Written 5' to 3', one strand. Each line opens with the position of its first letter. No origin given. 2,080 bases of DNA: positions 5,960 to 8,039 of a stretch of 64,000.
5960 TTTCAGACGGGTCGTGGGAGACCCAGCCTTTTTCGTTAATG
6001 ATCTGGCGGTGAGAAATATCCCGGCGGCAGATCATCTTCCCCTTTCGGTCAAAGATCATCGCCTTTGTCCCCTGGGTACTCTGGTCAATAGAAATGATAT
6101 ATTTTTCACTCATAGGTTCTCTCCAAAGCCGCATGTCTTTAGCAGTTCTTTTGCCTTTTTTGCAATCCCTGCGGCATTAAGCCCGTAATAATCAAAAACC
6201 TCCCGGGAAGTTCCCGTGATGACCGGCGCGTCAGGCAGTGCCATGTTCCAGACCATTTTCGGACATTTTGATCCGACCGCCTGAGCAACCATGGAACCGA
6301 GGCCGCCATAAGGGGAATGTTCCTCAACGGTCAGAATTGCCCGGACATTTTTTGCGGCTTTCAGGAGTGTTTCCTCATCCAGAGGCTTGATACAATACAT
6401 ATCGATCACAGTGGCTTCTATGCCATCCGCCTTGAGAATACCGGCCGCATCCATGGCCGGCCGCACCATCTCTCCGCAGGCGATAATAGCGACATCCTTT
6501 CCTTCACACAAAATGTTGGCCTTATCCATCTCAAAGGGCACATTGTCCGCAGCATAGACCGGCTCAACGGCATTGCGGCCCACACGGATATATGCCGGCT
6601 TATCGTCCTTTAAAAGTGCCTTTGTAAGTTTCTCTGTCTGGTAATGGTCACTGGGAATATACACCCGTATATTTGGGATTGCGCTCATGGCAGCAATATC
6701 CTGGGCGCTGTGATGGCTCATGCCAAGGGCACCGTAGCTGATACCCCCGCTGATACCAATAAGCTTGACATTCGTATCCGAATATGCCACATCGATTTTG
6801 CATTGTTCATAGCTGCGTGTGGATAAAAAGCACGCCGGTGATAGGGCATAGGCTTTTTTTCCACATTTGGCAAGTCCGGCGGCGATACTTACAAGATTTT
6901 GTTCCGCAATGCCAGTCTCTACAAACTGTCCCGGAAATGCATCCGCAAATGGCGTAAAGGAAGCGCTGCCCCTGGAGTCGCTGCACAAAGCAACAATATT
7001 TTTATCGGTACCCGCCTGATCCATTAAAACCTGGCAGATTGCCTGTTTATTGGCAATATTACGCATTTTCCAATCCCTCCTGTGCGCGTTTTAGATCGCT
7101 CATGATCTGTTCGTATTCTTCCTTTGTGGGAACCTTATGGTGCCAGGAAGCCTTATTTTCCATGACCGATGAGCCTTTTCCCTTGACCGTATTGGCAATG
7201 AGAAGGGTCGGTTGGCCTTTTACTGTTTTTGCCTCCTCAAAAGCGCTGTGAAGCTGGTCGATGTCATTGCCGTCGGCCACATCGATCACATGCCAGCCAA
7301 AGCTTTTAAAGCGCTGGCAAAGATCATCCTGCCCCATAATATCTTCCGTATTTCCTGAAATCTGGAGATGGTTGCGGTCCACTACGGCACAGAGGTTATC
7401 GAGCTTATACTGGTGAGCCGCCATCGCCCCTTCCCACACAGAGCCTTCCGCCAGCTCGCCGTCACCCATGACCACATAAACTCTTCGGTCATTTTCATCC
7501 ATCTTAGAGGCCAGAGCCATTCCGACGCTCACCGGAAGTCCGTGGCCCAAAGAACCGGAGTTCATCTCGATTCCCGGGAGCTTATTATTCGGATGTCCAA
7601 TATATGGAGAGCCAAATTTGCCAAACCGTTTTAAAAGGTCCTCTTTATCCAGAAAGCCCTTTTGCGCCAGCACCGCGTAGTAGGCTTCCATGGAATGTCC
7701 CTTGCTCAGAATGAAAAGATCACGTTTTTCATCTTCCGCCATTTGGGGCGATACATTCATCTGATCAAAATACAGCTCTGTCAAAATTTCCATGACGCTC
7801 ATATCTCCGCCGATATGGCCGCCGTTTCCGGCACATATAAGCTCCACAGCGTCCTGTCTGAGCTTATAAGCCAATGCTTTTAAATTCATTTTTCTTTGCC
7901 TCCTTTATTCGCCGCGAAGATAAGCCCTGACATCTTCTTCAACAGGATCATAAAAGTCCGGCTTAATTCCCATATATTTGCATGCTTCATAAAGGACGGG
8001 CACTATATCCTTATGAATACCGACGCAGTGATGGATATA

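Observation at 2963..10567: Candidate branched-sugar (D-apiose) catabolic operon with a FucI-fold isomerase and its own apiosidase-like enzyme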

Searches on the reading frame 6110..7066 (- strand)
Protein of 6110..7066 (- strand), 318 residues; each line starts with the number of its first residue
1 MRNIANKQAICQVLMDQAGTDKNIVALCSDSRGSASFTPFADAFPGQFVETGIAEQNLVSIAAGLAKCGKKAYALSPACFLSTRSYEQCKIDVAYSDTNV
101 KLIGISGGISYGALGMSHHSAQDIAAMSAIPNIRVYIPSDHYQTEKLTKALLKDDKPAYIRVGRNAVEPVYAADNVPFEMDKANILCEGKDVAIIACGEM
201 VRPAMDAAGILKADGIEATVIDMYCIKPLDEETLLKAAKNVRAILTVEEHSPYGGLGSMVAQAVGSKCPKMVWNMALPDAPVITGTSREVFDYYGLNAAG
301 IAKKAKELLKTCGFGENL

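Call 3: search_protein_families(library=pfam, proteins=[window:6110-7066:-])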
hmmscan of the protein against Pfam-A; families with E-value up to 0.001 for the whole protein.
window:6110-7066:- (318 aa): 4 families
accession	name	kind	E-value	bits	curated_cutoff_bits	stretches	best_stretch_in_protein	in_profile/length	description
PF02780.25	Transketolase_C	-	3.2e-32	111.5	25.9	1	182-301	2-124/124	Transketolase, C-terminal domain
PF02779.29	Transket_pyr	-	3.8e-29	102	27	1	4-167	3-172/174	Transketolase, pyrimidine binding domain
PF22613.1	Transketolase_C_1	-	8.3e-06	26.4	27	1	188-232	10-54/113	Transketolase-like TK C-terminal domain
PF17147.9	PFOR_II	-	2.7e-05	24.9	27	1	191-261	2-72/102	Pyruvate:ferredoxin oxidoreductase core domain II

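Call 4: search_protein_families(library=ncbifam, proteins=[window:6110-7066:-])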
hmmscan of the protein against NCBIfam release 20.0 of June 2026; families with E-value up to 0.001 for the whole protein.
window:6110-7066:- (318 aa): 12 families
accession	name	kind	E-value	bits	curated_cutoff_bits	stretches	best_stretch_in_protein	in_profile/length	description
NF004559.0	PRK05899.2-5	equivalog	2.4e-70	237.5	488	1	3-310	317-625/627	transketolase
TIGR00204.1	dxs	equivalog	8.3e-47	160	465.95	1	8-309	314-615/616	1-deoxy-D-xylulose-5-phosphate synthase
NF003933.0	PRK05444.2-2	equivalog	4.6e-42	144.3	395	1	12-308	301-604/606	1-deoxy-D-xylulose-5-phosphate synthase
NF004556.0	PRK05899.2-2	equivalog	3.4e-39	134.6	575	1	6-309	324-638/639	transketolase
NF008968.0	PRK12315.1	subfamily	1.5e-37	129.2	510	1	7-270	282-543/582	1-deoxy-D-xylulose-5-phosphate synthase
NF006667.0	PRK09212.1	subfamily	7e-24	84.3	321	1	49-297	54-303/327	pyruvate dehydrogenase complex E1 component subunit beta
NF008854.0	PRK11892.1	equivalog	3.6e-21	75.4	454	1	117-296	265-441/464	pyruvate dehydrogenase complex E1 component subunit beta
TIGR00232.1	tktlase_bact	equivalog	3.6e-14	52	682.25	1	43-232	393-583/654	transketolase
NF004558.0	PRK05899.2-4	equivalog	3e-09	35.8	788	1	40-249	385-598/651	transketolase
NF007201.0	PRK09622.1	equivalog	3.2e-08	32.9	590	1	187-263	265-341/405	2-oxoacid:ferredoxin oxidoreductase subunit alpha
NF006412.0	PRK08659.1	equivalog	2.3e-06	27.1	411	1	184-248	269-333/378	2-oxoacid:acceptor oxidoreductase subunit alpha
NF041170.1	Oxoac_fdxalpha_Archa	equivalog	3.5e-05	22.3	800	1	180-272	509-602/636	2-oxoacid:ferredoxin oxidoreductase subunit alpha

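Call 64: search_solved_structures(query=window:6110-7066:-, max_evalue=1e-10)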
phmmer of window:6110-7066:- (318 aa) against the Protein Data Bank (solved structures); distinct sequences matched with E-value up to 1e-10: 27.
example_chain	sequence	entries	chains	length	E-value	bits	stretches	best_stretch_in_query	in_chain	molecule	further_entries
6yaj_AAA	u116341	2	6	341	5e-62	212.8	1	2-305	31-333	C-terminal chain of split transketolase from Carboxydothermus hydrogenoformans | C-terminal component of the split chain transketolase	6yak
6rjb_A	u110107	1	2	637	2.6e-37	131.7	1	4-309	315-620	Transketolase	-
6ha3_A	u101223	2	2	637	4.8e-37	130.8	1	4-309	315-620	Transketolase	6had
4kxu_A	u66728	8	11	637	4.8e-37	130.8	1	4-309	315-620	Transketolase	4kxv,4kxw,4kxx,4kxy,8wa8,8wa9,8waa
3ooy_A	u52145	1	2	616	8.4e-37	130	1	4-306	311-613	Transketolase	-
3mos_A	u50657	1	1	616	1.5e-36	129.1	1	4-303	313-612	Transketolase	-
7bzx_B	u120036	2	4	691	1.3e-32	116.2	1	11-308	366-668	1-deoxy-D-xylulose-5-phosphate synthase, chloroplastic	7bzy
2o1s_A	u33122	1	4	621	1.9e-31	112.5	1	14-307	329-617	1-deoxy-D-xylulose-5-phosphate synthase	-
8a29_A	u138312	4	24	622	4.9e-30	107.8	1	11-308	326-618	1-deoxy-D-xylulose-5-phosphate synthase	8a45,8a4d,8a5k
8a8y_A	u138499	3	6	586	9.7e-29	103.5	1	14-308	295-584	1-deoxy-D-xylulose-5-phosphate synthase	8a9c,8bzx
6xxg_AAA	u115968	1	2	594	2.5e-25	92.3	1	12-302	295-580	1-deoxy-D-xylulose-5-phosphate synthase,1-deoxy-D-xylulose-5-phosphate synthase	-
2o1x_A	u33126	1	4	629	2.7e-25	92.2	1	12-302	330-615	1-deoxy-D-xylulose-5-phosphate synthase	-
6ouv_A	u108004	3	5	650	2.9e-25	92.1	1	12-302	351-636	1-deoxy-D-xylulose-5-phosphate synthase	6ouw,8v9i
9hn8_A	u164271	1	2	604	7.1e-23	84.3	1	13-306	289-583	1-deoxy-D-xylulose-5-phosphate synthase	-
8ogh_A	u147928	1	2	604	2.5e-22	82.5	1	13-302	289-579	1-deoxy-D-xylulose-5-phosphate synthase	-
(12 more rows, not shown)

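Call 66: search_solved_structures(query=window:6110-7066:-, max_evalue=1e-35, show_alignments=2)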
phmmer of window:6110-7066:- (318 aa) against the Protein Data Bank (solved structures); distinct sequences matched with E-value up to 1e-35: 6.
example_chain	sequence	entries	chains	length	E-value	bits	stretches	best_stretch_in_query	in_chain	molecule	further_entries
6yaj_AAA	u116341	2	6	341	5e-62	212.8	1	2-305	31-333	C-terminal chain of split transketolase from Carboxydothermus hydrogenoformans | C-terminal component of the split chain transketolase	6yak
6rjb_A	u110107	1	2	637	2.6e-37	131.7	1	4-309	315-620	Transketolase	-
6ha3_A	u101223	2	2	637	4.8e-37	130.8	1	4-309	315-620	Transketolase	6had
4kxu_A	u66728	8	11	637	4.8e-37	130.8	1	4-309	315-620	Transketolase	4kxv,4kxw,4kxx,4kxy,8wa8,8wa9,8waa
3ooy_A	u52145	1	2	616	8.4e-37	130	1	4-306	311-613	Transketolase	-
3mos_A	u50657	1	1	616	1.5e-36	129.1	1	4-303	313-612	Transketolase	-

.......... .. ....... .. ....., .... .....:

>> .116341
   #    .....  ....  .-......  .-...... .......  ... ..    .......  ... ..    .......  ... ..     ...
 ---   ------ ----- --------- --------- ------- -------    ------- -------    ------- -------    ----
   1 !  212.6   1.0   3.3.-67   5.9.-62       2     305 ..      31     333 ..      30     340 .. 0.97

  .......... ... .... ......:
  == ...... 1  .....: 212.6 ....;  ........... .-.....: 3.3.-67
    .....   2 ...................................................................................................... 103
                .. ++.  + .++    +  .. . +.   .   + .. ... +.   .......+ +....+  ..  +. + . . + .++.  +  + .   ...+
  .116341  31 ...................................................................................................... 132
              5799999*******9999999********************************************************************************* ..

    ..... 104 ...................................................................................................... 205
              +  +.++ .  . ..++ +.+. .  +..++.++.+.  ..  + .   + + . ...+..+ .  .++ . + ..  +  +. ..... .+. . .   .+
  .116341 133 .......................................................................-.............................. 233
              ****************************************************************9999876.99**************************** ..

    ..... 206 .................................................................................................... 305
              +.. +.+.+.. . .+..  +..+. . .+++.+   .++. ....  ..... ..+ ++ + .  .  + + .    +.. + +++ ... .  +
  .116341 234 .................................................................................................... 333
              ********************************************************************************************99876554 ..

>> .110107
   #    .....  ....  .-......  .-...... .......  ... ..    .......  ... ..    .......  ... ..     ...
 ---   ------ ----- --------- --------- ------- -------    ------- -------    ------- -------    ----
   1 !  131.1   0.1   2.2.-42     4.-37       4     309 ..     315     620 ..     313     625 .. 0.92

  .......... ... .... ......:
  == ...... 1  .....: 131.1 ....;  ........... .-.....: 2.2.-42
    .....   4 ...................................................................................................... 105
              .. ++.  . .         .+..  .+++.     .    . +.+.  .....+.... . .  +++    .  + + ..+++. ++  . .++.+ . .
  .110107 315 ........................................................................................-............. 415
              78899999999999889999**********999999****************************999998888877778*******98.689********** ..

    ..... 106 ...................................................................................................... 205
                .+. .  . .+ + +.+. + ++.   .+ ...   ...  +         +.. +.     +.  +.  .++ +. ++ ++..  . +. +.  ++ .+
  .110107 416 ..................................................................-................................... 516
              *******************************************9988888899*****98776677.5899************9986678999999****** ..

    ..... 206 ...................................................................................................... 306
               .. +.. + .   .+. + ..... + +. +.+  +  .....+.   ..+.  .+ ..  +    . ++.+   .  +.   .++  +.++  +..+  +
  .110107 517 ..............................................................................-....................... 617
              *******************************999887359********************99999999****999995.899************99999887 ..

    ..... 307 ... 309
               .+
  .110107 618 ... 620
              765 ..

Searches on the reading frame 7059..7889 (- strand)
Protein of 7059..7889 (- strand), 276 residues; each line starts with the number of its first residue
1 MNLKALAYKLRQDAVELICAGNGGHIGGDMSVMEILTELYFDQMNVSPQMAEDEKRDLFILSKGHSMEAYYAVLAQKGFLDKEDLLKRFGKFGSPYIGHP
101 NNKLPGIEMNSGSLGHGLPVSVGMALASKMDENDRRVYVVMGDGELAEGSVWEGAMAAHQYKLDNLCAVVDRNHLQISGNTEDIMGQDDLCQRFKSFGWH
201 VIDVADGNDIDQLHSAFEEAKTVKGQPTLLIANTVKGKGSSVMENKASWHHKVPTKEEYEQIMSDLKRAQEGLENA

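Call 3: search_protein_families(library=pfam, proteins=[window:7059-7889:-])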
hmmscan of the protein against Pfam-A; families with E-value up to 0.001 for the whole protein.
window:7059-7889:- (276 aa): 5 families
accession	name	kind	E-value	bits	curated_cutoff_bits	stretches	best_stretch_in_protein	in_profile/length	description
PF00456.26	Transketolase_N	-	2.6e-51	175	22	1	7-257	6-266/334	Transketolase, thiamine diphosphate binding domain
PF13292.11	DXP_synthase_N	-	2.8e-12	46.9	21.2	1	2-181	17-179/274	1-deoxy-D-xylulose-5-phosphate synthase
PF00676.26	E1_dh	-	1.9e-10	40.7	22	1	90-240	79-230/300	Dehydrogenase E1 component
PF02775.26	TPP_enzyme_C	-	2.1e-08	34.5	21.9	1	110-230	26-149/151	Thiamine pyrophosphate enzyme, C-terminal TPP binding domain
PF09364.15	XFP_N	-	4.2e-06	26.3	23.7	1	82-219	108-246/364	XFP N-terminal domain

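Call 4: search_protein_families(library=ncbifam, proteins=[window:7059-7889:-])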
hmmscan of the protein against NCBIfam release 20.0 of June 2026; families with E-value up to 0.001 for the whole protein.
window:7059-7889:- (276 aa): 18 families
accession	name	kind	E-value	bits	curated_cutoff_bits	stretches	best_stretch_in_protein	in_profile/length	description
NF004559.0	PRK05899.2-5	equivalog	5.3e-83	279.3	488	1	2-270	17-283/627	transketolase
NF004556.0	PRK05899.2-2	equivalog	4.4e-75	253.2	575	1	2-267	16-277/639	transketolase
TIGR00232.1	tktlase_bact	equivalog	3.7e-56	190.8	682.25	1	6-267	3-274/654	transketolase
NF004558.0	PRK05899.2-4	equivalog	5.1e-41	140.8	788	1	8-268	8-272/651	transketolase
NF008968.0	PRK12315.1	subfamily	2.6e-18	65.6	510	1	2-261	20-271/582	1-deoxy-D-xylulose-5-phosphate synthase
NF003933.0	PRK05444.2-2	equivalog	1.4e-16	60.2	395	1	111-256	117-270/606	1-deoxy-D-xylulose-5-phosphate synthase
TIGR03182.1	PDH_E1_alph_y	equivalog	2.5e-15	56.2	393.85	1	111-246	109-245/315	pyruvate dehydrogenase (acetyl-transferring) E1 component subunit alpha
TIGR00759.1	aceE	equivalog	5e-13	47.9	859.9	2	23-213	101-298/885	pyruvate dehydrogenase (acetyl-transferring), homodimeric type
TIGR03186.1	AKGDH_not_PDH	exception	5.9e-13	48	1408.3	2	22-213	100-298/889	alpha-ketoglutarate dehydrogenase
TIGR00204.1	dxs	equivalog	1.4e-12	46.9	465.95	2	2-181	17-179/616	1-deoxy-D-xylulose-5-phosphate synthase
TIGR03181.1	PDH_E1_alph_x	equivalog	1.6e-12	47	411.35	1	114-230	124-241/341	pyruvate dehydrogenase (acetyl-transferring) E1 component subunit alpha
NF003616.0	PRK05261.1-1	subfamily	2.1e-12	46.1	777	1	81-221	111-253/788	phosphoketolase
TIGR02720.1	pyruv_oxi_spxB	equivalog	5.5e-06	25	637.85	1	119-236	410-532/575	pyruvate oxidase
NF003619.0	PRK05261.1-4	subfamily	1.6e-05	23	962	1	71-220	109-259/799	phosphoketolase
NF005485.1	PRK07092.1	equivalog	2.1e-05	23.5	493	1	109-146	393-426/523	benzoylformate decarboxylase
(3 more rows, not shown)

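Call 63: search_solved_structures(query=window:7059-7889:-, max_evalue=1e-10)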
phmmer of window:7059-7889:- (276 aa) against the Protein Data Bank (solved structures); distinct sequences matched with E-value up to 1e-10: 42.
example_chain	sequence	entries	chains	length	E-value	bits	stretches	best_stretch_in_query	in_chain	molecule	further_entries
6yak_AAA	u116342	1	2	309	1.1e-74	254.4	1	1-272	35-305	N-terminal component of the split chain transketolase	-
3ooy_A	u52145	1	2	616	1e-49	172.6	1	3-266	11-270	Transketolase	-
3mos_A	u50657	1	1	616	1e-49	172.6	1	3-266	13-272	Transketolase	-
6rjb_A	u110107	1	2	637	1.1e-49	172.5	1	3-266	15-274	Transketolase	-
4kxu_A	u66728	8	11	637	1.1e-49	172.5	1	3-266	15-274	Transketolase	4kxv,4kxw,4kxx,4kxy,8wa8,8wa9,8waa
6ha3_A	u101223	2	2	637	2.9e-49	171.1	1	3-266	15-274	Transketolase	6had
5i5g_A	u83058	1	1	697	3.8e-36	128.1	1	9-243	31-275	Transketolase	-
5i51_A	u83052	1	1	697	4e-36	128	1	9-243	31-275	Transketolase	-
5hje_A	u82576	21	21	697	4e-36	128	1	9-243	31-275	Transketolase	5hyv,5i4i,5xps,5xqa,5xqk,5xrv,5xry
5hgx_A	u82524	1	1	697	7.8e-36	127.1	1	9-241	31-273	Transketolase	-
1itz_A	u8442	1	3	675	8.4e-36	127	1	11-260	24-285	Transketolase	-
8ci0_AAA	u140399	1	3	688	8.8e-36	126.9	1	11-260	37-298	Transketolase, chloroplastic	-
1tka_A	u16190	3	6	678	1.4e-34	123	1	10-255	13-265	TRANSKETOLASE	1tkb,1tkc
1gpu_A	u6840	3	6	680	1.4e-34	123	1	10-255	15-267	TRANSKETOLASE 1 | TRANSKETOLASE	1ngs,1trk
5i5e_A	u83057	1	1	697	3e-34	121.9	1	9-241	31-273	Transketolase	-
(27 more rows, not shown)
